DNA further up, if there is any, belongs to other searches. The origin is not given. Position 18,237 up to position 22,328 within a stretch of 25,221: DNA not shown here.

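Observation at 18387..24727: Four-gene overlapping operon: MmeI-like nuclease-methyltransferase + 266-aa unknown + MazF + short BrxL-like ATPase (candidate undescribed composite defence system)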

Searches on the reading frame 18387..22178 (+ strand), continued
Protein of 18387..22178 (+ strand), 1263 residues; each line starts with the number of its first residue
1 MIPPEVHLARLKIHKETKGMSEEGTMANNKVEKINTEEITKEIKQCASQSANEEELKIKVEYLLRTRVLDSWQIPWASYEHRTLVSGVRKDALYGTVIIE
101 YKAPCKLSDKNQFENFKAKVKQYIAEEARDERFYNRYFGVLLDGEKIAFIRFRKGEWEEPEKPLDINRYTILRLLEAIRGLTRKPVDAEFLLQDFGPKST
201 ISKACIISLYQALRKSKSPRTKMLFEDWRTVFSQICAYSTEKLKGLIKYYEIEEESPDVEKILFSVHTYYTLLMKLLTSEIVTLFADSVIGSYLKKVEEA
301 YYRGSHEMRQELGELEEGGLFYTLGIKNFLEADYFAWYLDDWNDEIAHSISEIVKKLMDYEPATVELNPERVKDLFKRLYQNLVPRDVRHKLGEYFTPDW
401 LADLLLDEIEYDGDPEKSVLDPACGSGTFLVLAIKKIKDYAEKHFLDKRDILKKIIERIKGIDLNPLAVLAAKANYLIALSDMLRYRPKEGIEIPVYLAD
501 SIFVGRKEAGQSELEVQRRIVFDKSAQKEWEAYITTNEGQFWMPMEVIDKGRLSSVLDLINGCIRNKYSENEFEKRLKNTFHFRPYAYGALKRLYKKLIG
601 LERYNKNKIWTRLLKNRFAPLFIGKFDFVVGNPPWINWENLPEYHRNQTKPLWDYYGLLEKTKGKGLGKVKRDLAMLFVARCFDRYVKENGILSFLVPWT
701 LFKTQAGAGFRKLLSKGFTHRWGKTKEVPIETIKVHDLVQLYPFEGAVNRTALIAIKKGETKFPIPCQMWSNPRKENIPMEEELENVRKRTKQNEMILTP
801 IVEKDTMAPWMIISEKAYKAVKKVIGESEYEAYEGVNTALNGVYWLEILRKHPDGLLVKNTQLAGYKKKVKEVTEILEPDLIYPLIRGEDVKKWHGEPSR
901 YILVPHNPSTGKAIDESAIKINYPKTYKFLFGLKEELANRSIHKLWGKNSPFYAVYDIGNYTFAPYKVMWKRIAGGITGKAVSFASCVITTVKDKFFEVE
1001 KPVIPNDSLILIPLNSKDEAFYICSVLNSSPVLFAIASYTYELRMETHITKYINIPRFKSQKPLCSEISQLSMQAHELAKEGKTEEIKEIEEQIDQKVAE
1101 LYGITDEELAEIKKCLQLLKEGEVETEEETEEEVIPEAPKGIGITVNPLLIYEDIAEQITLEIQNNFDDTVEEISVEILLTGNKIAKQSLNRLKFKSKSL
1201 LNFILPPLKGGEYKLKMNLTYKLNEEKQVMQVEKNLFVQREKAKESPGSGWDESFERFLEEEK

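Call 108: search_protein_families(library=pfam, proteins=[L095:3019-3606:+, L095:3603-5666:+], max_evalue=0.001)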
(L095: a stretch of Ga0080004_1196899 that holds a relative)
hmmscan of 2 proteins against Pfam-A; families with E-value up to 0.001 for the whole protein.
L095:3019-3606:+ (195 aa): 2 families
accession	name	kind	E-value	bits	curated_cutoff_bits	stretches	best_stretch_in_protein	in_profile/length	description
PF01850.27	PIN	-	3.4e-06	28.1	23.6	1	10-158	1-116/120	PIN domain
PF13470.12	PIN_3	-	0.00015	23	27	1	10-153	2-113/115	PIN domain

L095:3603-5666:+ (687 aa): 3 families
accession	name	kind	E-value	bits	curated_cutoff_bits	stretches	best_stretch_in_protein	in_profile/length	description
PF03235.19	GmrSD_N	-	4.6e-20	73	33.2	1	288-422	7-197/199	GmrSD restriction endonuclease, N-terminal domain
PF01844.29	HNH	-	3.6e-06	27.4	21.4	1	643-677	12-46/47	HNH endonuclease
PF14279.12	HNH_5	-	8.6e-06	26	27.5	1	636-682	4-50/56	HNH endonuclease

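Call 113: predict_structure(alignment_id=A10)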
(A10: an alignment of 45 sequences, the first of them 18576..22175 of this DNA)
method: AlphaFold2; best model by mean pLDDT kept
length: 1200 residues; sequences in the alignment: 45
mean_pLDDT: 79.6   pTM: 0.70
mean pLDDT of the five models: 79.6, 78.9, 74.6, 73.8, 65.6
residues with pLDDT >= 90: 323; 70-90: 647; 50-70: 136; < 50: 94
segments of 3 or more residues with pLDDT < 50: 302-304, 328-331, 449-464, 600-605, 681-686, 911-918, 1060-1077, 1177-1200
pLDDT, mean of each block of 10 residues (from residue 1): 76 65 57 83 89 90 81 86 86 80 82 78 81 89 94 86 81 69 87 89 92 86 64 90 90 78 77 89 94 83 54 73 61 75 91 91 84 89 88 91 84 84 81 70 57 41 57 75 77 84 87 91 85 81 61 69 87 70 73 72 55 86 89 85 84 74 80 80 58 94 88 76 88 89 86 90 87 83 91 86 71 94 88 91 91 92 93 79 73 89 84 45 87 88 90 95 91 70 68 90 95 91 92 94 92 74 27 44 79 82 83 85 86 85 81 86 81 63 31 33
secondary structure, 60 per line:
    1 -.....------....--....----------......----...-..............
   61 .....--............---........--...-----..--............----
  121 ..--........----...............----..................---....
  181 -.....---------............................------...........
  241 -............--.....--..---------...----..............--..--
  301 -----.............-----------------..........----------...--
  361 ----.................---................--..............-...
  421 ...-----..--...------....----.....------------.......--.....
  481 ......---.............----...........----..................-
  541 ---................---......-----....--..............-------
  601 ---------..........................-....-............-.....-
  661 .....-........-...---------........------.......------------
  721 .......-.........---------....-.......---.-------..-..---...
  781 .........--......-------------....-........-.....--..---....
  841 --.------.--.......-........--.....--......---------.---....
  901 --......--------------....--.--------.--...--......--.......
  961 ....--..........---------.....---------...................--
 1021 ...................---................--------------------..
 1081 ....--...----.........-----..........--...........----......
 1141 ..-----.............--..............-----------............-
elements in order (helices of 4 or more, strands of 3 or more residues): H2-6 E13-16 E19-22 E33-38 H47-65 H68-73 E74-79 E83-90 E93-95 H105-116 H125-132 H137-151 H156-173 H177-180 H182-186 H196-223 H230-240 H242-253 H256-260 H281-294 H306-318 H336-345 E356-358 H365-381 H385-395 E396-400 H403-416 H418-423 E433-435 E442-445 H450-454 E467-473 E476-481 H482-486 H490-502 H507-517 H522-539 H544-559 E563-568 H580-593 H611-623 E624-635 H637-640 H642-653 E655-659 E661-665 E667-674 E688-695 E702-708 H721-727 E729-737 E747-750 H752-758 H778-781 E782-789 E792-797 E811-814 E819-823 E837-840 H853-859 H861-868 H871-875 H878-883 H897-900 E903-908 E923-926 E941-943 E946-951 H954-964 H967-976 H986-989 H1000-1018 H1021-1039 H1043-1058 E1079-1084 E1087-1089 E1094-1102 E1108-1117 E1120-1130 E1135-1142 E1148-1160 E1163-1176 H1188-1199
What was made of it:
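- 18462..22178 (+): Gene 1: type IIG restriction-modification enzyme, 1238 aa from ATG 18462 (the public record calls a 1263-aa form from 18387). Layout: N-terminal PD-(D/E)xK nuclease, helical domain, gamma-class N6-adenine methyltransferase, target-recognition region, then a C-terminal extension. AlphaFold2 model pLDDT 79.6 (call 113).
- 21753..21806 (+): Acidic, disordered linker (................) joining the enzyme core to the extension. pLDDT 27-44 at model residues 1060-1077 (call 113).
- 21810..22103 (+): C-terminal Ig-like / CARDB-like beta-sandwich, found in gene-1 relatives that have a BrxL partner. Eight strands at model residues 1079-1176, pLDDT about 80-86 (call 113).
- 22137..22172 (+): C-terminal tail helix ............, after a basic disordered stretch. 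Proposed BrxL docking motif. Helix at model residues 1188-1199 behind a disordered linker (call 113).
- On Type IIG restriction-modification enzyme: N-terminal alpha/beta domain in the model (call 113).
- Disordered acidic linker, eight-stranded beta-sandwich, disordered basic stretch, terminal helix (call 113).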

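Call 116: fold_search(model_id=the predicted structure, library=pdb)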
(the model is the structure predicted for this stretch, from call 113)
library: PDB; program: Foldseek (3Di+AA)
matches with E <= 10: 1522; with E <= 0.001: 45
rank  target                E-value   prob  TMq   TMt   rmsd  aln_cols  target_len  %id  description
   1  9ewz_C                2.9e-18  1.00  0.42  0.42  11.1      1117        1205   14  Cryo-EM structure of the E. coli BrxX methyltransferase in complex with DNA (released 2025-03-05)
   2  7lni_A                4.1e-17  1.00  0.34  0.67   6.5       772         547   14  SeMet CamA Adenine Methyltransferase Complexed to Cognate Substrate DNA (released 2021-05-19)
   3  8c45_B                1.6e-16  1.00  0.41  0.41  11.7      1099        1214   13  PglX methyltransferase from the Salmonella BREX phage defence system (aka BrxX) (released 2024-07-10)
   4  7rfk_B                1.7e-16  1.00  0.35  0.67   6.7       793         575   14  CamA Adenine Methyltransferase Complexed to Cognate Substrate DNA and Inhibitor Sinefungin (released 2021-09-15)
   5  7rfl_C                1.8e-16  1.00  0.33  0.67   6.7       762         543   15  CamA Adenine Methyltransferase Complexed to Cognate Substrate DNA and Inhibitor SGC0946 (released 2021-09-15)
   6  7rfn_C                1.9e-16  1.00  0.33  0.68   6.4       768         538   14  CamA Adenine Methyltransferase Complexed to Cognate Substrate DNA and Inhibitor SGC8158 (released 2021-09-15)
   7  7lnj_B                2.0e-16  1.00  0.33  0.66   6.9       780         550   14  CamA Adenine Methyltransferase Complexed to Cognate Substrate DNA (released 2021-05-19)
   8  8cxy_C                2.1e-16  1.00  0.34  0.68   6.9       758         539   15  CamA Adenine Methyltransferase Complexed to Cognate Substrate DNA and Inhibitor N6-(2-Phenethyl)adenosine (Compound 8) (released 2023-01-11)
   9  8cy2_A                2.2e-16  1.00  0.34  0.68   7.0       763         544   15  CamA Adenine Methyltransferase Complexed to Cognate Substrate DNA and Inhibitor APNEA (Compound 9) (released 2023-01-11)
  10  7lt5_B                2.6e-16  1.00  0.35  0.67   7.0       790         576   14  CamA Adenine Methyltransferase Complexed to Cognate Substrate DNA and Cofactor SAH (released 2021-05-19)
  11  8cxw_A                2.8e-16  1.00  0.34  0.69   6.5       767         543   14  CamA Adenine Methyltransferase Complexed to Cognate Substrate DNA and Inhibitor piclidenoson (Compound 4) (released 2023-01-11)
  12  7lt5_A                3.3e-16  1.00  0.35  0.68   6.8       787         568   15  CamA Adenine Methyltransferase Complexed to Cognate Substrate DNA and Cofactor SAH (released 2021-05-19)
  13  7rfm_B                3.5e-16  1.00  0.34  0.66   6.5       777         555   14  CamA Adenine Methyltransferase Complexed to Cognate Substrate DNA and Inhibitor EPZ004777 (released 2021-09-15)
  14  7rfm_C                4.5e-16  1.00  0.34  0.69   6.4       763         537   15  CamA Adenine Methyltransferase Complexed to Cognate Substrate DNA and Inhibitor EPZ004777 (released 2021-09-15)
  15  7lni_C                4.7e-16  1.00  0.33  0.68   6.7       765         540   15  SeMet CamA Adenine Methyltransferase Complexed to Cognate Substrate DNA (released 2021-05-19)
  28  4xqk_A                5.6e-11  1.00  0.33  0.27  12.1      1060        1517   11  ATP-dependent Type ISP restriction-modification enzyme LlaBIII bound to DNA (released 2015-09-16)
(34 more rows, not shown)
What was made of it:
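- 18462..22178 (+): Best PDB fold matches are BrxX/PglX 9EWZ (E 2.9e-18), then CamA, DrdV and LlaGI (call 116).
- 21810..22103 (+): Fold matches to macroglobulin MG domains and CARDB 3IDU (call 116).
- On BREX system: The best fold match is BrxX/PglX (call 116).
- Closest known: BREX. Same: The modification enzyme has the PglX/BrxX fold as its best structural match (call 116).
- Closest known: Type IIG / IIL single-polypeptide restriction-modification enzymes. Same: DrdV is among the fold matches (call 116).
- Fold matches to MG and CARDB domains (call 116).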
